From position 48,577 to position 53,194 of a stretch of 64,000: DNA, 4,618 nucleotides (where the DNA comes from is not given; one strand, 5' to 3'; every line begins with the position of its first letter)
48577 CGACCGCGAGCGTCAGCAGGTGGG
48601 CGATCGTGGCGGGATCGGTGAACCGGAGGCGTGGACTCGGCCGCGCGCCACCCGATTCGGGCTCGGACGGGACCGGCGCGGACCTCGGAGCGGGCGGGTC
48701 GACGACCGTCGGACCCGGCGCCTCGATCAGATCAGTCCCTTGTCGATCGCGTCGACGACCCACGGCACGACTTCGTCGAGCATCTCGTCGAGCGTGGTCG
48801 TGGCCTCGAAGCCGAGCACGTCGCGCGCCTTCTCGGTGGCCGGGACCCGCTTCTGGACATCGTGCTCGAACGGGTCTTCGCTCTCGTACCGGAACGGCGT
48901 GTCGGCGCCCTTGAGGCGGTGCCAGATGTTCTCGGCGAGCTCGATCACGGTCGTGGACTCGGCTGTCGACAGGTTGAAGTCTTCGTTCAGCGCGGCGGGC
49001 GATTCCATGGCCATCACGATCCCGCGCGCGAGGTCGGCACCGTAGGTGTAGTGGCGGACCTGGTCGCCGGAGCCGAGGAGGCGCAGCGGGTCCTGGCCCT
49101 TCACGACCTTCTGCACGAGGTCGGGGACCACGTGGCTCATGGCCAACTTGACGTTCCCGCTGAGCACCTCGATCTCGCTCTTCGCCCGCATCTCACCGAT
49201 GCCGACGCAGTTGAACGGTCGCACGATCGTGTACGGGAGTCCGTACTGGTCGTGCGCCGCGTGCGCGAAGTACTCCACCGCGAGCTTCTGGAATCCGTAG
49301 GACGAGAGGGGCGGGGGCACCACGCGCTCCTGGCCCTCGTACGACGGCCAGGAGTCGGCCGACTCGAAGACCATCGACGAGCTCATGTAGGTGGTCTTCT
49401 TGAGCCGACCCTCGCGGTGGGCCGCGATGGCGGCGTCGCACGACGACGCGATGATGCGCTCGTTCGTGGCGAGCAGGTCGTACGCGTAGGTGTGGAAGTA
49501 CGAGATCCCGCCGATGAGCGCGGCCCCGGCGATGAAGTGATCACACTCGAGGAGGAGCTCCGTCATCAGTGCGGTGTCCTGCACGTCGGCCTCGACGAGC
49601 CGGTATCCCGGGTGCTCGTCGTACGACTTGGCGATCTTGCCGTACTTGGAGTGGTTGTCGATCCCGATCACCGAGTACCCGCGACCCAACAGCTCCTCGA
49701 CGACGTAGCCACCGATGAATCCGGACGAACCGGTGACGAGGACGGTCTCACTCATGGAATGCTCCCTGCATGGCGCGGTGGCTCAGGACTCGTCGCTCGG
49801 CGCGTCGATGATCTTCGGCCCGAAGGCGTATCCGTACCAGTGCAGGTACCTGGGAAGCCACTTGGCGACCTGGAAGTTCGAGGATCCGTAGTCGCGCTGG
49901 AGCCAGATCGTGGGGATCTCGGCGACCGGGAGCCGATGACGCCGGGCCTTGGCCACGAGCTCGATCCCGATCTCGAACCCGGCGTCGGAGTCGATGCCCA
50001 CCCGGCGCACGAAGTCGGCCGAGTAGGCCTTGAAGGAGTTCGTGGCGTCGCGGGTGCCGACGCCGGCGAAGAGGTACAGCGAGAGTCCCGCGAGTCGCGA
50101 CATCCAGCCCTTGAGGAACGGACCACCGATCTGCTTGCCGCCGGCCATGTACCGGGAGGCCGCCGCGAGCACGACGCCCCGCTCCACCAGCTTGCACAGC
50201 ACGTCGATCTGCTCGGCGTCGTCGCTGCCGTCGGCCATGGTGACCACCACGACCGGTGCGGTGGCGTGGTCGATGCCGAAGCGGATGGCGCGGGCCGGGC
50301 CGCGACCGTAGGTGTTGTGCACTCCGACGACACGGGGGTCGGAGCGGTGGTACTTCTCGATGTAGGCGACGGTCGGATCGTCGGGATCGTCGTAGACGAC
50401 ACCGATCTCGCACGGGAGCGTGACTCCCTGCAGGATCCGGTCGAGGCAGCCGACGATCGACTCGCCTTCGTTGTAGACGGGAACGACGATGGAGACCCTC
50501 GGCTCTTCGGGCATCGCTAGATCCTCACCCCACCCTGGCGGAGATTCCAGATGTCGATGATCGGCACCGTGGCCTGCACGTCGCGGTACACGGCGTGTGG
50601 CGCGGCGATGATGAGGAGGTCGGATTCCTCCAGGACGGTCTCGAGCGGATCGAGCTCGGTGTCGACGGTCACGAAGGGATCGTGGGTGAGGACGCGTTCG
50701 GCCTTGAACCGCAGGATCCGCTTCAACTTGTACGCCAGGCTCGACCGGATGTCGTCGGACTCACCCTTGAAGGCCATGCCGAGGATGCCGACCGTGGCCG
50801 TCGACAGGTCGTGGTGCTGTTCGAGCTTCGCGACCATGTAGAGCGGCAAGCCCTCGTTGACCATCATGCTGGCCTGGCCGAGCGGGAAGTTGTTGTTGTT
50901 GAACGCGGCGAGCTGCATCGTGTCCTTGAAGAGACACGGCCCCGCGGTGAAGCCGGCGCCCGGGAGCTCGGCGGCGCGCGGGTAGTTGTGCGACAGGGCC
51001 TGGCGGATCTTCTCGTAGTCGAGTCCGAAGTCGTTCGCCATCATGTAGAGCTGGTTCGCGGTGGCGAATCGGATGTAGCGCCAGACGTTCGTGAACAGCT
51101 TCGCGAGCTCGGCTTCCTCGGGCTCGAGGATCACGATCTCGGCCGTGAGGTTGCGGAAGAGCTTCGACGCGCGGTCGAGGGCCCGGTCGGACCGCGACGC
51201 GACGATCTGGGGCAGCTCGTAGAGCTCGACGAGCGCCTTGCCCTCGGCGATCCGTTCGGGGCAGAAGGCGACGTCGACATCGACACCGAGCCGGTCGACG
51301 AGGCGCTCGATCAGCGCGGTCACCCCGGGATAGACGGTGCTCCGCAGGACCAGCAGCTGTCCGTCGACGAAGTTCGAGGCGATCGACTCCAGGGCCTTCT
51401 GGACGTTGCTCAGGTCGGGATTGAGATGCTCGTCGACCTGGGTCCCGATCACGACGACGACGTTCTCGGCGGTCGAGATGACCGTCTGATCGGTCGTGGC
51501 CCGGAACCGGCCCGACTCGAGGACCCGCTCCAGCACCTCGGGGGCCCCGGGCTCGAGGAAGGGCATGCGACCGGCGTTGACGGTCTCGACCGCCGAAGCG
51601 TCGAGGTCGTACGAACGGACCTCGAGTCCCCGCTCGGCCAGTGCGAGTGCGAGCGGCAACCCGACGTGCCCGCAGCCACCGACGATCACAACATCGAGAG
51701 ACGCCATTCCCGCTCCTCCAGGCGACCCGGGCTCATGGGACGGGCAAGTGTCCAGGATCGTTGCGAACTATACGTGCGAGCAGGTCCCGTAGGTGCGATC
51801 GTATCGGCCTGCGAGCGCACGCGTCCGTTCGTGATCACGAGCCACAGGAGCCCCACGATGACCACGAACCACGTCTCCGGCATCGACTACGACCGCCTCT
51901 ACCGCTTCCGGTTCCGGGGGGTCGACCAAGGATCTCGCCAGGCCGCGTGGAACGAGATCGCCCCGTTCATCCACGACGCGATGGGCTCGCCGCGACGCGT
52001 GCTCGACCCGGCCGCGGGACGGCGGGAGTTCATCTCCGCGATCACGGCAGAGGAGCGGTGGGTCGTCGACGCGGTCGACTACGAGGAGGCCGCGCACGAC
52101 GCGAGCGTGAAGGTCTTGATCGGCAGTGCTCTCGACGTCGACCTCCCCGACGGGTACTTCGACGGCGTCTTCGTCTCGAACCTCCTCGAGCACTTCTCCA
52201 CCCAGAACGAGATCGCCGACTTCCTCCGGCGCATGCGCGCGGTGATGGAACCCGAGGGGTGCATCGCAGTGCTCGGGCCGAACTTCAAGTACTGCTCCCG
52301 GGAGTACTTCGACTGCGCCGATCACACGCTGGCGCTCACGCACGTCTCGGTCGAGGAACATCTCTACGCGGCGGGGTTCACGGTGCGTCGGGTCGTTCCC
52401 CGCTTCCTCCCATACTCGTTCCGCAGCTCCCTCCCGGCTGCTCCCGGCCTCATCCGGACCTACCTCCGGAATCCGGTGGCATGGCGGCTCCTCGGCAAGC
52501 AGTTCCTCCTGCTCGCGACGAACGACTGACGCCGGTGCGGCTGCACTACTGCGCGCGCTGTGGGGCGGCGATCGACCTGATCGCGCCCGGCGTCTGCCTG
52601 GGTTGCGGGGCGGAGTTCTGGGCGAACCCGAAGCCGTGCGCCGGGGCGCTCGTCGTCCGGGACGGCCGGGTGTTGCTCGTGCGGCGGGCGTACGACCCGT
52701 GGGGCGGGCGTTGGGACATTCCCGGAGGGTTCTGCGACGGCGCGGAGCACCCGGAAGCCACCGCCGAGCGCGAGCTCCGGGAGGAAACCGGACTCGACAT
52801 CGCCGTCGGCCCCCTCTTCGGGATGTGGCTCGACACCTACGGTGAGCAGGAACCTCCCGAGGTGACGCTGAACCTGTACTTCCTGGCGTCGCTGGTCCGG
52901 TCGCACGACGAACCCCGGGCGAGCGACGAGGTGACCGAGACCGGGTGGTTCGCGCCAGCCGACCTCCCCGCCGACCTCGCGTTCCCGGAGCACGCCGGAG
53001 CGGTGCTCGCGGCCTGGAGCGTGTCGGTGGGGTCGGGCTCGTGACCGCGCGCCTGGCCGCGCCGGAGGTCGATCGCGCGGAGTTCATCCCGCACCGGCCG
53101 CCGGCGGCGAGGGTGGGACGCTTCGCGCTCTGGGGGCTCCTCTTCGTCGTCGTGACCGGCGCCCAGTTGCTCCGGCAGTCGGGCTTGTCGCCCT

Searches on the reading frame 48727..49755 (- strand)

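Call 22: search_protein_families(library=pfam, proteins=[window:48727-49755:-], max_evalue=0.001)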
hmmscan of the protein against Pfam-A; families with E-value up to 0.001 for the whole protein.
window:48727-49755:- (342 aa): 8 families
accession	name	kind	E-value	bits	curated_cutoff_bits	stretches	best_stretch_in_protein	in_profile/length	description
PF01370.27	Epimerase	-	5.3e-40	137.8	20.9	1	5-262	1-239/240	NAD dependent epimerase/dehydratase family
PF16363.11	GDP_Man_Dehyd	-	6.8e-28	98.5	27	1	6-328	1-331/332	GDP-mannose 4,6 dehydratase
PF04321.23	RmlD_sub_bind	-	2e-08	34.1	27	1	4-171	2-143/287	RmlD substrate binding domain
PF13460.12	NAD_binding_10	-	1.4e-07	32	27.2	1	9-180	1-143/184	NAD(P)H-binding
PF07993.18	NAD_binding_4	-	2.8e-06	27.1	20.1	0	105-185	136-209/258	Male sterility protein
PF05368.20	NmrA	-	3.2e-05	24.1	27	1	2-76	2-75/298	NmrA-like family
PF00106.31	adh_short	-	0.00062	19.7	26.6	0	4-68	2-68/195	short chain dehydrogenase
PF01073.25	3Beta_HSD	-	0.00077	19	22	0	6-126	1-116/280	3-beta hydroxysteroid dehydrogenase/isomerase family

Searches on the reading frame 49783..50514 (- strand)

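Call 22: search_protein_families(library=pfam, proteins=[window:49783-50514:-], max_evalue=0.001)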
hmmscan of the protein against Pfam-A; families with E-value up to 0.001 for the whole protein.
window:49783-50514:- (243 aa): 1 family
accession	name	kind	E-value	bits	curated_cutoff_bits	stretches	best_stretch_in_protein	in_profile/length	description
PF00535.33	Glycos_transf_2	-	4.1e-21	76.1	23.3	1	8-171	1-166/168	Glycosyl transferase family 2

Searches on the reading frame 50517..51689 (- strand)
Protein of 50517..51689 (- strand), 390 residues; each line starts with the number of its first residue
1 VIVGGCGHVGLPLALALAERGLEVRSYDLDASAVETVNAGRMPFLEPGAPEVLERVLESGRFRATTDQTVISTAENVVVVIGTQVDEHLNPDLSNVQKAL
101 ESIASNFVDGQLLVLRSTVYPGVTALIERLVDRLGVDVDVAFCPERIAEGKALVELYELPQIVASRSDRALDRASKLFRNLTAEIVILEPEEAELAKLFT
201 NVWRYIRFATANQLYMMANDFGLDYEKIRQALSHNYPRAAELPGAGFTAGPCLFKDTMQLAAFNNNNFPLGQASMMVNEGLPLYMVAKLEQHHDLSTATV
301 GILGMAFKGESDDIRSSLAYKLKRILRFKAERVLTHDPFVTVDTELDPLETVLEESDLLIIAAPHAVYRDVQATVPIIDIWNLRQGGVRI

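Call 23: search_protein_families(library=pfam, proteins=[window:50517-51689:-], max_evalue=0.001)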
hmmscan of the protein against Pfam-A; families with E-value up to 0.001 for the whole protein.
window:50517-51689:- (390 aa): 3 families
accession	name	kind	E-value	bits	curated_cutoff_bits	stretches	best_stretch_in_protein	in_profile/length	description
PF03721.20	UDPG_MGDP_dh_N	-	7e-33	114.2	27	1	3-168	5-177/187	UDP-glucose/GDP-mannose dehydrogenase family, NAD binding domain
PF03720.21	UDPG_MGDP_dh_C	-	3.9e-13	50.1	30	1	301-382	1-99/103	UDP-glucose/GDP-mannose dehydrogenase family, UDP binding domain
PF00984.24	UDPG_MGDP_dh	-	4.5e-11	43.1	25.4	1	191-278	1-92/94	UDP-glucose/GDP-mannose dehydrogenase family, central domain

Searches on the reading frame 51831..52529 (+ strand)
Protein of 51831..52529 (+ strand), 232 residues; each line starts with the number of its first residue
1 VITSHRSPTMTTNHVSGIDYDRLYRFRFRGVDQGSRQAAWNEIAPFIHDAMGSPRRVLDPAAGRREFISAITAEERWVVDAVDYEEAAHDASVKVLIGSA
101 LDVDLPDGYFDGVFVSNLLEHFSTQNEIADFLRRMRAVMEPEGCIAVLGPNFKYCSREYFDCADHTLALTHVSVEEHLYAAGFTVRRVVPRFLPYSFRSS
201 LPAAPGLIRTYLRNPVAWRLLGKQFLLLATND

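Call 23: search_protein_families(library=pfam, proteins=[window:51831-52529:+], max_evalue=0.001)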
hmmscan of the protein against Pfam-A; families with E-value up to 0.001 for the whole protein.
window:51831-52529:+ (232 aa): 4 families
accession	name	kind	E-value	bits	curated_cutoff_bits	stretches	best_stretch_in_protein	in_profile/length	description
PF08241.18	Methyltransf_11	-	8.4e-08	33.2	21.2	1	80-146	22-94/95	Methyltransferase domain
PF13649.12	Methyltransf_25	-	1.8e-06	29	27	1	85-143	30-97/97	Methyltransferase domain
PF13489.12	Methyltransf_23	-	0.0001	22.5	27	1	43-150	9-119/164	Methyltransferase domain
PF08242.18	Methyltransf_12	-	0.00061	20.9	30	0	98-145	53-98/98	Methyltransferase domain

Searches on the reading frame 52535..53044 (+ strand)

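Call 23: search_protein_families(library=pfam, proteins=[window:52535-53044:+], max_evalue=0.001)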
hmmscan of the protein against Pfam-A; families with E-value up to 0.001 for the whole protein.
window:52535-53044:+ (169 aa): 2 families
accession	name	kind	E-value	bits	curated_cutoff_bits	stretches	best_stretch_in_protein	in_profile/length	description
PF00293.34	NUDIX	-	2.8e-23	82.8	21.1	1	34-152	4-126/134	NUDIX domain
PF14815.12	NUDIX_4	-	2.1e-06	28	35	1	39-154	4-107/113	NUDIX domain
